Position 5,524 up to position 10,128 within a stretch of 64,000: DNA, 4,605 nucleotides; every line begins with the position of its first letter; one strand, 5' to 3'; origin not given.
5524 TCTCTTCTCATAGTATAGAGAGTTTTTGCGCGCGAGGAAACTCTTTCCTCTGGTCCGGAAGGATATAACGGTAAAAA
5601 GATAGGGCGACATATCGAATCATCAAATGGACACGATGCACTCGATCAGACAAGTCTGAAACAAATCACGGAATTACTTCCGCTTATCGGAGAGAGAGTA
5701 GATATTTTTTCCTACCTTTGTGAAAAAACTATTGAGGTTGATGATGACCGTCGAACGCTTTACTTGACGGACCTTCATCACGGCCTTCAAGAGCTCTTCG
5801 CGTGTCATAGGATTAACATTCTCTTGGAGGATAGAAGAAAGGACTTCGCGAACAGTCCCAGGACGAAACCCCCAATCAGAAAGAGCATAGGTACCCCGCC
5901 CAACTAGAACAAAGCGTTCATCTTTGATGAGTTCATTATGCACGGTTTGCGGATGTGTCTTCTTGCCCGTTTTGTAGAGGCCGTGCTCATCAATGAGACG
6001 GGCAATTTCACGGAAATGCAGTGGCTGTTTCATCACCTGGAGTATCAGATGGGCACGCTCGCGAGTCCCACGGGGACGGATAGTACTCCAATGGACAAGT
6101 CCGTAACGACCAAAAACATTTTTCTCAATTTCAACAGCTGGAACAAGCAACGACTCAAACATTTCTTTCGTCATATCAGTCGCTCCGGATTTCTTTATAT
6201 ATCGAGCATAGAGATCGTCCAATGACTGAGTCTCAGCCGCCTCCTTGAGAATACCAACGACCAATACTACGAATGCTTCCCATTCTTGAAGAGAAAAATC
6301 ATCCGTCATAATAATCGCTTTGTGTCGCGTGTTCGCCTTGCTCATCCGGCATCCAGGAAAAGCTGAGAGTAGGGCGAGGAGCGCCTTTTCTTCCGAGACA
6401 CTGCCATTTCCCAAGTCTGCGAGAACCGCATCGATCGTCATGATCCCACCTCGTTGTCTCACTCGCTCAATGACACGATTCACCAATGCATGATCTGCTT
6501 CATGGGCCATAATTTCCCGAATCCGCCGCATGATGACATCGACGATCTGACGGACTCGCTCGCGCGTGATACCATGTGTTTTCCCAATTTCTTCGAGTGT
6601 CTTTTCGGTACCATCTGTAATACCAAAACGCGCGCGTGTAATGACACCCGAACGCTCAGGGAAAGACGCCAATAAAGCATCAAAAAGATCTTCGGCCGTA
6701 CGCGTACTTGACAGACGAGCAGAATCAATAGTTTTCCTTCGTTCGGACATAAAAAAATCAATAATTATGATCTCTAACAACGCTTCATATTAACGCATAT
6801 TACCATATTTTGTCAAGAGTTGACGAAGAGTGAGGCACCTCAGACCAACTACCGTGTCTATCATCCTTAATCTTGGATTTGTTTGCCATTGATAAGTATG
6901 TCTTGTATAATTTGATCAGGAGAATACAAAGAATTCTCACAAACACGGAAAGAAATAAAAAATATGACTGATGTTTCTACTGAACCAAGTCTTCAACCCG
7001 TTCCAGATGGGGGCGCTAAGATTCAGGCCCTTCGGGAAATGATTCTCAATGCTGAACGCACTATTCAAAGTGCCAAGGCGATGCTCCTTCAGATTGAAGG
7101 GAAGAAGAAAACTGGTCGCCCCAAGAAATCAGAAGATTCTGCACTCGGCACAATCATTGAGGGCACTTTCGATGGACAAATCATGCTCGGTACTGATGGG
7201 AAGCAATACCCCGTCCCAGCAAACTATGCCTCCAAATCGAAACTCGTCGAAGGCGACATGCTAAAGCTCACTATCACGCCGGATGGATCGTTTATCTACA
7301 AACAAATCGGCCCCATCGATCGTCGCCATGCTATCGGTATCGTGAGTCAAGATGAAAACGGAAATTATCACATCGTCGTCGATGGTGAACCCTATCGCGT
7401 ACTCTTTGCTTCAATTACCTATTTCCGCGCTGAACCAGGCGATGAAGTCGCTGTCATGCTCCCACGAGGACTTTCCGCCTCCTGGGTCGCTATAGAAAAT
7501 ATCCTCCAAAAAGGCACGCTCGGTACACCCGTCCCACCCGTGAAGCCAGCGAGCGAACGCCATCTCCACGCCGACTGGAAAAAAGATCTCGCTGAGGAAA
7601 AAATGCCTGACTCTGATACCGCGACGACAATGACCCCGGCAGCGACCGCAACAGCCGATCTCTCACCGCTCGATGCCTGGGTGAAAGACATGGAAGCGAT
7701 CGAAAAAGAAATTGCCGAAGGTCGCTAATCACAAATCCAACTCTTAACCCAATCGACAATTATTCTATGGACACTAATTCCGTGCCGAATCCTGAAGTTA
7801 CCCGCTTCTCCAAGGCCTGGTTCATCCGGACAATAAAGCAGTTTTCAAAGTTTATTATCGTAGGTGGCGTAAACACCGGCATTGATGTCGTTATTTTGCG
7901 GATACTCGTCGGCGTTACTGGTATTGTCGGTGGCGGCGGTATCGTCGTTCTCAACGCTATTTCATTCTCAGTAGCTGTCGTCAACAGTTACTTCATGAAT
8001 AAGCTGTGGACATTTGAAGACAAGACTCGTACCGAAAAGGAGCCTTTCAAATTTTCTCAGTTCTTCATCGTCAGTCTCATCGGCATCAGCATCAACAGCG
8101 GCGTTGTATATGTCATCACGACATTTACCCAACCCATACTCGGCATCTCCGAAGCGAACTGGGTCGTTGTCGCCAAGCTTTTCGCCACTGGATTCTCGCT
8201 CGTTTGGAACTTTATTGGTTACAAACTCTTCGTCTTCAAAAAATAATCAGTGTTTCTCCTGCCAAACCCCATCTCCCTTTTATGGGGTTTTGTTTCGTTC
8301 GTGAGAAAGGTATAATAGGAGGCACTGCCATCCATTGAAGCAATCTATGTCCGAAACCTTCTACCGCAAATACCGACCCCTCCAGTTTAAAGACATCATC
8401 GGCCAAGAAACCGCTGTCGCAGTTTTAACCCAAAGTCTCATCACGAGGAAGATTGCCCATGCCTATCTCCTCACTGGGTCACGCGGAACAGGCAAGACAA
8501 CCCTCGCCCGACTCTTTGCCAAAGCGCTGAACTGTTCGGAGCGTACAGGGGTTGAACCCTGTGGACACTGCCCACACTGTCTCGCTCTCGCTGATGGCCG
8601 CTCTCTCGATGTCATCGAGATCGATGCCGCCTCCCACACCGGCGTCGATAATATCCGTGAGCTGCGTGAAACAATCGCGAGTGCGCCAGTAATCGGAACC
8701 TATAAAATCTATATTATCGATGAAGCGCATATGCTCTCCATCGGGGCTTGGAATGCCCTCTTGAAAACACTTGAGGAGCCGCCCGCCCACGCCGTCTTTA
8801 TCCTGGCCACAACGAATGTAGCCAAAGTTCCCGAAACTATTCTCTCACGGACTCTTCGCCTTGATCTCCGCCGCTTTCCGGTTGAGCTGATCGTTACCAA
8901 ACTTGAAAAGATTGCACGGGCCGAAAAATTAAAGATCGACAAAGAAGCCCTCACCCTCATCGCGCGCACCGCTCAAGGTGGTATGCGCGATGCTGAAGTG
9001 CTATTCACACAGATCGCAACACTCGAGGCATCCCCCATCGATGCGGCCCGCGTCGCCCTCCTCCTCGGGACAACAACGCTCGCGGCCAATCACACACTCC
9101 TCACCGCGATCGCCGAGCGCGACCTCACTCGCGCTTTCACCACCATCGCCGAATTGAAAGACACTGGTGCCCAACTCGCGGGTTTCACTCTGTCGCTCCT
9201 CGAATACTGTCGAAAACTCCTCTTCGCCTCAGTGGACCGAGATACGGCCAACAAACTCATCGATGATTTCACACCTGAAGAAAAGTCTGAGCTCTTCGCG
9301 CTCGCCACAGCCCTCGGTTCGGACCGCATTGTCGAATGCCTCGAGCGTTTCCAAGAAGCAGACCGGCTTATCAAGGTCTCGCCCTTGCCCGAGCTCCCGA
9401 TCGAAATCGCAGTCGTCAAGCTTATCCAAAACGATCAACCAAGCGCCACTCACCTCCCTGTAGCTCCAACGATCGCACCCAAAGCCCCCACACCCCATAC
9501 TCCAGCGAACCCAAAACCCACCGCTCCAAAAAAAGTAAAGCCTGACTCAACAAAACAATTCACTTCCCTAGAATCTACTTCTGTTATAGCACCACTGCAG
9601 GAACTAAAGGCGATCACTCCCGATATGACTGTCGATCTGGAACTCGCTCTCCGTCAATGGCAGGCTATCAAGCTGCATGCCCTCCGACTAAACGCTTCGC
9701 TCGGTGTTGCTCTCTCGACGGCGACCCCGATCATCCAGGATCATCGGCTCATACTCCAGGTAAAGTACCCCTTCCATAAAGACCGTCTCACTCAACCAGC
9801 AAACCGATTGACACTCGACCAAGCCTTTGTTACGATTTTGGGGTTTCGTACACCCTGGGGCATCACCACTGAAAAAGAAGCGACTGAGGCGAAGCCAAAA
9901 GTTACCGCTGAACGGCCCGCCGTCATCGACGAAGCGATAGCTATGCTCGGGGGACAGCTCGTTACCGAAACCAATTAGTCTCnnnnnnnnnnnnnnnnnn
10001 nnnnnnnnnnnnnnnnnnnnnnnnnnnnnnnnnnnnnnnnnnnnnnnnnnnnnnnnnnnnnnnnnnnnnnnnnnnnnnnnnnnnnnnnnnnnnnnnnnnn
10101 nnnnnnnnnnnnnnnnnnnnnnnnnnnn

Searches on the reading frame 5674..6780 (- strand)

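Call 83: search_protein_families(library=pfam, proteins=[window:5674-6780:-], max_evalue=0.001)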
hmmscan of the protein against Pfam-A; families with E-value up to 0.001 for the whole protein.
window:5674-6780:- (368 aa): 2 families
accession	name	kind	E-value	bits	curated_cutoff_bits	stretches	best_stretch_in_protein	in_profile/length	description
PF05066.19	HARE-HTH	-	7e-14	52.4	25.9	1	241-303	5-71/71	HB1, ASXL, restriction endonuclease HTH domain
PF04545.22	Sigma70_r4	-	3.3e-09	36.6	24.1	1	37-89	2-50/50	Sigma-70, region 4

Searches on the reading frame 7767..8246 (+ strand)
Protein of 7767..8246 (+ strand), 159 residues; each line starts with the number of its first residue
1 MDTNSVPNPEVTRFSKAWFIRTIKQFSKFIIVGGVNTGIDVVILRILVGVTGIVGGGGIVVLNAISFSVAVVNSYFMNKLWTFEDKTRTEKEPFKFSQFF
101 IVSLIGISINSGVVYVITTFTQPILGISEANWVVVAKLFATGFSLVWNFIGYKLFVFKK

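Call 83: search_protein_families(library=pfam, proteins=[window:7767-8246:+], max_evalue=0.001)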
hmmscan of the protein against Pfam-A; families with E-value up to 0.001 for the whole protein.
window:7767-8246:+ (159 aa): 1 family
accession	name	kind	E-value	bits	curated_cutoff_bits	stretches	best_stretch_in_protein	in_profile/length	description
PF04138.20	GtrA_DPMS_TM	-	3.9e-22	79.1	26.1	1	28-157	1-117/117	GtrA/DPMS, transmembrane domain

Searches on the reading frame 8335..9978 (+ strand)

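Call 83: search_protein_families(library=pfam, proteins=[window:8335-9978:+], max_evalue=0.001)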
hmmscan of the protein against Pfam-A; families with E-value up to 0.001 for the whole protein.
window:8335-9978:+ (547 aa): 12 families
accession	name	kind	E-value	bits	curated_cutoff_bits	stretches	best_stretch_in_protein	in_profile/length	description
PF13177.12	DNA_pol3_delta2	-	4.9e-43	147.3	27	1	23-180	1-159/161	DNA polymerase III, delta subunit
PF00004.35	AAA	-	1.7e-10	41.9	21.2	1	45-176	2-123/131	ATPase family associated with various cellular activities (AAA)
PF22608.2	DNAX_ATPase_lid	-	4e-10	39.8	27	1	186-224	2-40/49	DNA polymerase III clamp loader subunit, ATPase lid domain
PF12169.13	DNA_pol3_gamma3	-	1.9e-08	34.6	24.4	1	235-369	1-134/143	DNA polymerase III subunits gamma and tau domain III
PF13401.12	AAA_22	-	3.2e-07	31.2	27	1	43-158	7-121/130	AAA domain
PF13604.12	AAA_30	-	2.3e-06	27.9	27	1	42-156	19-122/191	AAA domain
PF06068.19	TIP49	-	1.3e-05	25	23.8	0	20-66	25-75/347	TIP49 P-loop domain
PF05496.18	RuvB_N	-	3.2e-05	24.2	27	0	14-76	2-68/159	Holliday junction DNA helicase RuvB P-loop domain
PF13191.12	AAA_16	-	6.9e-05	23.8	32.6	1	41-109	24-96/167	AAA ATPase domain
PF13173.12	AAA_14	-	0.00021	21.7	27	1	43-152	4-90/129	AAA domain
PF07728.20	AAA_5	-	0.00086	19.8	22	0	45-68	3-27/139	AAA domain (dynein-related subfamily)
PF13245.12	AAA_19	-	0.00096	19.8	25.1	0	42-152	12-119/134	AAA domain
